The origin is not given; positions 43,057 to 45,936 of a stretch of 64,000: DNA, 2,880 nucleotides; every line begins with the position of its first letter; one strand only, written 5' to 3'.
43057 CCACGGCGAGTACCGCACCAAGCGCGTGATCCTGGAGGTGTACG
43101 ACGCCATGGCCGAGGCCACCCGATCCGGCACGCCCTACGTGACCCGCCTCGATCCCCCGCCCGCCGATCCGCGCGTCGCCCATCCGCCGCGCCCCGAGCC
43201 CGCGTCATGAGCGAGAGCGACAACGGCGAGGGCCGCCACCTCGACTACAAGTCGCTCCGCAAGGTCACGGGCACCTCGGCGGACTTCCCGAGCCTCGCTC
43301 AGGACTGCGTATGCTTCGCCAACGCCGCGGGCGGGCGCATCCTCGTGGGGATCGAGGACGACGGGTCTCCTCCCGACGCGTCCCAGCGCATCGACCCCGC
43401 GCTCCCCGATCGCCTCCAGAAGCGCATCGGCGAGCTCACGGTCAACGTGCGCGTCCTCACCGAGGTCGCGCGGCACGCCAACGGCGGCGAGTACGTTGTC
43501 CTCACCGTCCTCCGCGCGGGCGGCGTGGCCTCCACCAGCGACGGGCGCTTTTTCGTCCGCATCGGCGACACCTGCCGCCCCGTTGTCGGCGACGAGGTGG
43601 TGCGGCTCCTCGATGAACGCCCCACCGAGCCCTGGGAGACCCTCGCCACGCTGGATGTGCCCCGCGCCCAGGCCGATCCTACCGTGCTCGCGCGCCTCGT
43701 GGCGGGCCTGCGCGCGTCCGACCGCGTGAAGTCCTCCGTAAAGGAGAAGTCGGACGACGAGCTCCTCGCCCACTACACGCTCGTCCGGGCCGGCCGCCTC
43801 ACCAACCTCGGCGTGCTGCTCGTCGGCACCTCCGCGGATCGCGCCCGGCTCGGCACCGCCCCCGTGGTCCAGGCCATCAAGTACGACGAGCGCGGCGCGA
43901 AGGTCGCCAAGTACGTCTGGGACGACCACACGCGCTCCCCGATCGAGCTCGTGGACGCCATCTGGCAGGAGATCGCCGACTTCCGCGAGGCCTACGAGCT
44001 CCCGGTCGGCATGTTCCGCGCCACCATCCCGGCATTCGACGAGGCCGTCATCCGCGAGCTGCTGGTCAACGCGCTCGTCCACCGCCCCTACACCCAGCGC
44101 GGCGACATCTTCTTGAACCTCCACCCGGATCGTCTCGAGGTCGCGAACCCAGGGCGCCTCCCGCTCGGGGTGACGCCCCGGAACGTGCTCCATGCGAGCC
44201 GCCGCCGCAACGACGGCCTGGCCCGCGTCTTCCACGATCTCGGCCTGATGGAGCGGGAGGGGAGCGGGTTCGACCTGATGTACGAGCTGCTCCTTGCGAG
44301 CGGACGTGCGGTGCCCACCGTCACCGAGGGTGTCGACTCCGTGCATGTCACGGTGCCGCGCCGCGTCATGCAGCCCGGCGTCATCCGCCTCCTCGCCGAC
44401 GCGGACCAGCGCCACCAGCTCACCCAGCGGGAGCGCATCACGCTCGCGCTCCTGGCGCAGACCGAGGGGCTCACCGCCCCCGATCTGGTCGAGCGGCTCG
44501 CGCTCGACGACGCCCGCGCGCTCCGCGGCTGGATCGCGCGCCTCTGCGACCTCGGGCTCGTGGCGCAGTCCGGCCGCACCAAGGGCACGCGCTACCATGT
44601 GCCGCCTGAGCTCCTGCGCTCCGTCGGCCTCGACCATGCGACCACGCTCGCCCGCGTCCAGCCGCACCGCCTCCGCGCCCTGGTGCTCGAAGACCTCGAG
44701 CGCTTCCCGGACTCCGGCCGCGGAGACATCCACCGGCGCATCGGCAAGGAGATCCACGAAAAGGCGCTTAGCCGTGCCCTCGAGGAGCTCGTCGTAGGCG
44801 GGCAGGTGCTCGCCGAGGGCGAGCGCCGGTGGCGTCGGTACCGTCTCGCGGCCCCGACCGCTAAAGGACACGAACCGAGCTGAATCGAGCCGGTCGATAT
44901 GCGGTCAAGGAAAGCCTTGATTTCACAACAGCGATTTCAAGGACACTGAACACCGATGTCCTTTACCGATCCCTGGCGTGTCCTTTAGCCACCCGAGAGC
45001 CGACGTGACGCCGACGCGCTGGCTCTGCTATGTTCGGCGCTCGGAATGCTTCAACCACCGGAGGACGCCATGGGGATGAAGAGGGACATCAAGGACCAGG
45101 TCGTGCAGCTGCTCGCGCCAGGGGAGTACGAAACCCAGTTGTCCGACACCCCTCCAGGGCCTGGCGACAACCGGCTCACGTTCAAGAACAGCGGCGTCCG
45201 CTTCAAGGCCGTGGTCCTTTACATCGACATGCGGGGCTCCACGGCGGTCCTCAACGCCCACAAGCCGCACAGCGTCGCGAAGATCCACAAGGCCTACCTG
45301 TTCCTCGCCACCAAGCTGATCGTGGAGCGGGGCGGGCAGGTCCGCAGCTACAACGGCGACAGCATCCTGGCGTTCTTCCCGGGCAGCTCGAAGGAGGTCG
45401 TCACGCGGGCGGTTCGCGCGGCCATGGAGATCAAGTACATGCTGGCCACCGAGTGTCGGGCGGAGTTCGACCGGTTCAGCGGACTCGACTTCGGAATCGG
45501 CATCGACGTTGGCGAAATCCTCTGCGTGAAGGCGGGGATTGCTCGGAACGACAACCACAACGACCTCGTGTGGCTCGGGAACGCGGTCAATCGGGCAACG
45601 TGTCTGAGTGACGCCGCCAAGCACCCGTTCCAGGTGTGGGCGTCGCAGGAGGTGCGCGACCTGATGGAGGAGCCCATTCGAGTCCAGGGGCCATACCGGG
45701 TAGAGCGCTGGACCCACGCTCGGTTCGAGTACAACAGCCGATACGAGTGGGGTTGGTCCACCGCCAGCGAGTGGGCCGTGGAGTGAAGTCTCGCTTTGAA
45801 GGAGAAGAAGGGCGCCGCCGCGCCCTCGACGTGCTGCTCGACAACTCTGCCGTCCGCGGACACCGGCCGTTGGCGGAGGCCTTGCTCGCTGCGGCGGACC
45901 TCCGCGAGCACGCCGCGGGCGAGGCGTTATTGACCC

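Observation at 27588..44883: Atypical class-1-DISARM-like operon: DrmA-DrmB fusion, DrmD, two methyltransferases, an AlbA_2 protein, and no DrmC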

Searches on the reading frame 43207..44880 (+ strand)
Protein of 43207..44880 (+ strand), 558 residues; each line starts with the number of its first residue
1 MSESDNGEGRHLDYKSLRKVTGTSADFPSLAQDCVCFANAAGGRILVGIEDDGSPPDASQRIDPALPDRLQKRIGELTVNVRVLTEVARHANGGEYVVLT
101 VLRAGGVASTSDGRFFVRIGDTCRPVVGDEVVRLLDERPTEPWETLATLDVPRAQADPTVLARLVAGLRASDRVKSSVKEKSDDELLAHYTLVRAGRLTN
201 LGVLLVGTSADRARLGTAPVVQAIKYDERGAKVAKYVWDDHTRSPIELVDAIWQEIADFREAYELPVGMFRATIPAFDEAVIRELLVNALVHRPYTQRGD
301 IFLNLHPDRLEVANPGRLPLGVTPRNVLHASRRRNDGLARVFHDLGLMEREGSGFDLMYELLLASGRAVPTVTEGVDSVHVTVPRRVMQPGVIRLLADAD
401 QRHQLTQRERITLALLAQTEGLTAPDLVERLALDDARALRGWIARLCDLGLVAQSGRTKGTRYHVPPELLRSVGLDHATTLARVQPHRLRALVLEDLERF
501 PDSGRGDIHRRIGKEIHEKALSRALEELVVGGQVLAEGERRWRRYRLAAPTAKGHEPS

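Call 8: search_protein_families(library=padloc, proteins=[window:43207-44880:+], max_evalue=0.001)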
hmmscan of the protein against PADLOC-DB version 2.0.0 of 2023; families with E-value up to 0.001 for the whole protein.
window:43207-44880:+ (558 aa): 2 families
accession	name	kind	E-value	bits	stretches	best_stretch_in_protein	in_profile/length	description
PDLC02402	Aga_SIR2-PNTD1-PNTD2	-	5.3e-09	32.7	1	270-369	435-547/876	Class I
PDLC02418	Aga_SIR2-Kinase-PNTD1-PNTD2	-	4.5e-07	26.4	1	272-363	315-418/756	Class I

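Call 9: search_protein_families(library=pfam, proteins=[window:43207-44880:+], max_evalue=0.01)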
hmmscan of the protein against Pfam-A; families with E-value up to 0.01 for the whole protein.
window:43207-44880:+ (558 aa): 2 families
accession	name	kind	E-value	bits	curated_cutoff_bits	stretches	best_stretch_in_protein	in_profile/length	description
PF13749.12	HATPase_c_4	-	1.8e-16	60.4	26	1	301-382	4-88/89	Putative ATP-dependent DNA helicase recG C-terminal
PF04326.19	SLFN_AlbA_2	-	1.1e-10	42.5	25.3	1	8-126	1-117/118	Schlafen, AlbA_2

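Call 15: search_protein_families(library=ncbifam, proteins=[window:43207-44880:+], max_evalue=0.001)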
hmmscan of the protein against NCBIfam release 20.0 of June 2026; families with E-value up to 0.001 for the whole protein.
window:43207-44880:+ (558 aa): 0 families

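Call 50: find_homologous_proteins(query=window:43207-44880:+, max_evalue=0.00001)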
Query window:43207-44880:+ (558 aa): 3628 proteins with E <= 0.00001 among 8000 candidates; the best 120 are listed.
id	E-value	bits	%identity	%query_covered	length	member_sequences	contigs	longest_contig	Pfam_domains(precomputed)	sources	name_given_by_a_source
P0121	2.9e-266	902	74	99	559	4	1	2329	PF13749.13,PF04326.20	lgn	-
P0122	1.3e-265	900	71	99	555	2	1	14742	PF13749.13,PF04326.20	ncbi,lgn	-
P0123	1.2e-262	891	73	98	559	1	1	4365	PF13749.13,PF04326.20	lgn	-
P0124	2.3e-261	886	72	99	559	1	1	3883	PF13749.13,PF04326.20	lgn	-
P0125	7.4e-261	885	72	99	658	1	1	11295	PF13749.13,PF04326.20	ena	-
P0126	1.9e-260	883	72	99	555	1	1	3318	PF13749.13,PF04326.20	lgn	-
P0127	2.3e-260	883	72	99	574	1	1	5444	PF13749.13,PF04326.20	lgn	-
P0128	3.3e-260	882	72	97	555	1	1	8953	PF13749.13,PF04326.20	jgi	jgi:ATP-dependent DNA helicase RecG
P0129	8.0e-260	881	71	99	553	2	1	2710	PF13749.13,PF04326.20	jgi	jgi:ATP-dependent DNA helicase RecG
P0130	8.1e-260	881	72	99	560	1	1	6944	PF13749.13,PF04326.20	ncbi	-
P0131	1.9e-259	880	71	99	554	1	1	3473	PF13749.13,PF04326.20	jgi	jgi:ATP-dependent DNA helicase RecG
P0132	2.6e-258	876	73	99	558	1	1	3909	PF13749.13,PF04326.20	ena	-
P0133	4.6e-258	875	71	99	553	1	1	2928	PF13749.13,PF04326.20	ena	-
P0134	4.8e-258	875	70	99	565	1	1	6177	PF13749.13,PF04326.20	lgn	-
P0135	6.0e-258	875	73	97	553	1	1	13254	PF13749.13,PF04326.20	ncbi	-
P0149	1.1e-254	864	70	98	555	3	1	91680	PF13749.13,PF04326.20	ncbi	-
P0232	6.4e-248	842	68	98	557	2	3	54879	PF13749.13,PF04326.20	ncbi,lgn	-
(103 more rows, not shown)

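Call 52: find_encoding_contigs(protein=P0149, flank=10000, max_places=1)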
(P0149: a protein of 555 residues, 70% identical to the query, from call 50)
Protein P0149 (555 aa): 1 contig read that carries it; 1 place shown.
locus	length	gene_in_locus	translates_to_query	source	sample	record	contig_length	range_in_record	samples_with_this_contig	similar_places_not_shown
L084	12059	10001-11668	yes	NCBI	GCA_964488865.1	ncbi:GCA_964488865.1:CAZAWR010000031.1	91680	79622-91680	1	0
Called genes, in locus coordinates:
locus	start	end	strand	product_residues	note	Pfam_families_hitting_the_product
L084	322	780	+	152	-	-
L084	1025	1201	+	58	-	-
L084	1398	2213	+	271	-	-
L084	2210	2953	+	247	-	-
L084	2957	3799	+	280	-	-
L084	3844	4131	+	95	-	-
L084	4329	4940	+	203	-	-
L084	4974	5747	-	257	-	PF00149:Metallophos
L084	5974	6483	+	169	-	PF11149:DUF2924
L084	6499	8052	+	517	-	PF00239:Resolvase, PF07508:Recombinase, PF13408:Zn_ribbon_recom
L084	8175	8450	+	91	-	-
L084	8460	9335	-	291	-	PF00583:Acetyltransf_1 (weak)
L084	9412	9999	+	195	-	PF13310:Virulence_RhuM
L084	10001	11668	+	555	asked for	PF04326:SLFN_AlbA_2, PF13749:HATPase_c_4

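Call 53: find_encoding_contigs(protein=P0232, flank=10000, max_places=1)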
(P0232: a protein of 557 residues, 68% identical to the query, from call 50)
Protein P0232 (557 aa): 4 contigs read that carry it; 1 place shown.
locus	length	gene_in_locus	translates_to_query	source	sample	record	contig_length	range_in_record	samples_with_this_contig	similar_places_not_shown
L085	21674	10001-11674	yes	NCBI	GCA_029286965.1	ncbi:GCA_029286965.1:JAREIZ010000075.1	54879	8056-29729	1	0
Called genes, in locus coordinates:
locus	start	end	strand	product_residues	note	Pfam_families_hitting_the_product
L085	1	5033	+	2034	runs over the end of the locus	PF00270:DEAD, PF00271:Helicase_C (weak)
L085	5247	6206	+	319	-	PF12705:PDDEXK_1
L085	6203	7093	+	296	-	PF08878:HamA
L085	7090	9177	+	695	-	PF00270:DEAD, PF04851:ResIII, PF00271:Helicase_C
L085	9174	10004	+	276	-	-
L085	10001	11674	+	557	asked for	PF04326:SLFN_AlbA_2, PF13749:HATPase_c_4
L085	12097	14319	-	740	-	PF00884:Sulfatase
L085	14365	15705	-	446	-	PF00999:Na_H_Exchanger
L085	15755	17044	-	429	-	PF00155:Aminotran_1_2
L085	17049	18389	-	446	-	PF04055:Radical_SAM (faint)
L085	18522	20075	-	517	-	PF00795:CN_hydrolase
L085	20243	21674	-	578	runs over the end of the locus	PF02384:N6_Mtase, PF07669:Eco57I, PF12950:TaqI_C (weak)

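Call 54: find_encoding_contigs(protein=P0122, flank=10000, max_places=1)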
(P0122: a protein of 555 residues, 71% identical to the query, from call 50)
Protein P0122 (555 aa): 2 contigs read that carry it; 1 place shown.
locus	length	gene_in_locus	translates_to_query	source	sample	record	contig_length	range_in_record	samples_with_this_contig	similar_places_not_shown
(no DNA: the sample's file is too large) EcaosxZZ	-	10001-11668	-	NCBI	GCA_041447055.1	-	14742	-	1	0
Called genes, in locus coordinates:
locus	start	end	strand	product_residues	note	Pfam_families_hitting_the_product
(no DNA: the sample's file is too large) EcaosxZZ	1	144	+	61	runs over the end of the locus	-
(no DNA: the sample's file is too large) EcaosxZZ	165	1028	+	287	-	-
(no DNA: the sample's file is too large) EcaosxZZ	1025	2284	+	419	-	PF05272:VapE-like_dom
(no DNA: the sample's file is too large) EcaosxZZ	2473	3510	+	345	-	-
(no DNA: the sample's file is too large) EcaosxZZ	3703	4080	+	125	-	-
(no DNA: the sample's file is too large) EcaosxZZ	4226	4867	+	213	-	PF02384:N6_Mtase (weak), PF20473:MmeI_Mtase (weak)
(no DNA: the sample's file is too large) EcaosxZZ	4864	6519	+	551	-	PF07669:Eco57I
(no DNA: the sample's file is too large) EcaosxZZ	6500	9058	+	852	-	PF10544:T5orf172 (weak), PF04851:ResIII (weak)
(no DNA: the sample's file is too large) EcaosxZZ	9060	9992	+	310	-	-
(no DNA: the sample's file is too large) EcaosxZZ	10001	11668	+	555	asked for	PF04326:SLFN_AlbA_2, PF13749:HATPase_c_4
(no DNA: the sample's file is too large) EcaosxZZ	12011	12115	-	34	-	?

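Call 70: search_solved_structures(query=window:43207-44880:+, max_evalue=1)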
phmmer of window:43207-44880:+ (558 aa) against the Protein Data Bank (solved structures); distinct sequences matched with E-value up to 1: 1.
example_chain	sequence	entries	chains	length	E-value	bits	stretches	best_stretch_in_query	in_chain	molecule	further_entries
3lmm_A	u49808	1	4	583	2.5e-22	82.4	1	29-430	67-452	Uncharacterized protein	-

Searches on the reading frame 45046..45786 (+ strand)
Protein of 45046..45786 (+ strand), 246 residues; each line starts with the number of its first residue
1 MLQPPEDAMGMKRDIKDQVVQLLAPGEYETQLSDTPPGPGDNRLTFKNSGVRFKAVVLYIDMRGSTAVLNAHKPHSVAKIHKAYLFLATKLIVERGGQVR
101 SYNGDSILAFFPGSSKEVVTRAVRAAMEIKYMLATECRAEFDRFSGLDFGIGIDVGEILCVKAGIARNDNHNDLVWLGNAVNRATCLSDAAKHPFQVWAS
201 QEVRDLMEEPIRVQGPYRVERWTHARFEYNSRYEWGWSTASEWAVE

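Call 13: search_protein_families(library=pfam, proteins=[window:45046-45786:+], max_evalue=0.01)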
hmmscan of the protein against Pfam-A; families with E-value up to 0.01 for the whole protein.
window:45046-45786:+ (246 aa): 1 family
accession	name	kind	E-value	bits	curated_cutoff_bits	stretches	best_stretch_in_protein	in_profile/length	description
PF00211.25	Guanylate_cyc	-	0.00088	19.4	21.9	1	56-208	10-156/183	Adenylate and Guanylate cyclase catalytic domain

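Call 104: search_protein_families(library=padloc, proteins=[window:45046-45786:+], max_evalue=0.00001)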
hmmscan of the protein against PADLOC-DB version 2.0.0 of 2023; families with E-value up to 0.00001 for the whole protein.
window:45046-45786:+ (246 aa): 11 families
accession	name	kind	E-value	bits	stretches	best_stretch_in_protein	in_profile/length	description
PDLC02367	PycC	-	3.8e-56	188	1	9-243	1-224/226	-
PDLC00766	PycC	-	1.7e-41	140.2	1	9-231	1-218/232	Pycsar cyclase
PDLC02368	PycC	-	1e-24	85.5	1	37-194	28-185/234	-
PDLC02369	PycC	-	1.5e-19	68.6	1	55-205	47-189/248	-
PDLC00763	PycC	-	9.3e-15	52.7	1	55-193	54-194/268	Pycsar cyclase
PDLC00765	PycC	-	3.3e-11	40.9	1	52-211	254-416/477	Pycsar cyclase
PDLC02370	PycC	-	1.9e-10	38.6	1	56-157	83-189/340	-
PDLC00734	PycC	-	4.3e-10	37.2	1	54-187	189-320/374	Pycsar cyclase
PDLC00762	PycC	-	2.8e-07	27.8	1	114-209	118-208/508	Pycsar cyclase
PDLC02366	PycC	-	3e-07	27.8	1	113-210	113-204/486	-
PDLC00767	PycC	-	1.6e-06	25.7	1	56-157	94-200/337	Pycsar cyclase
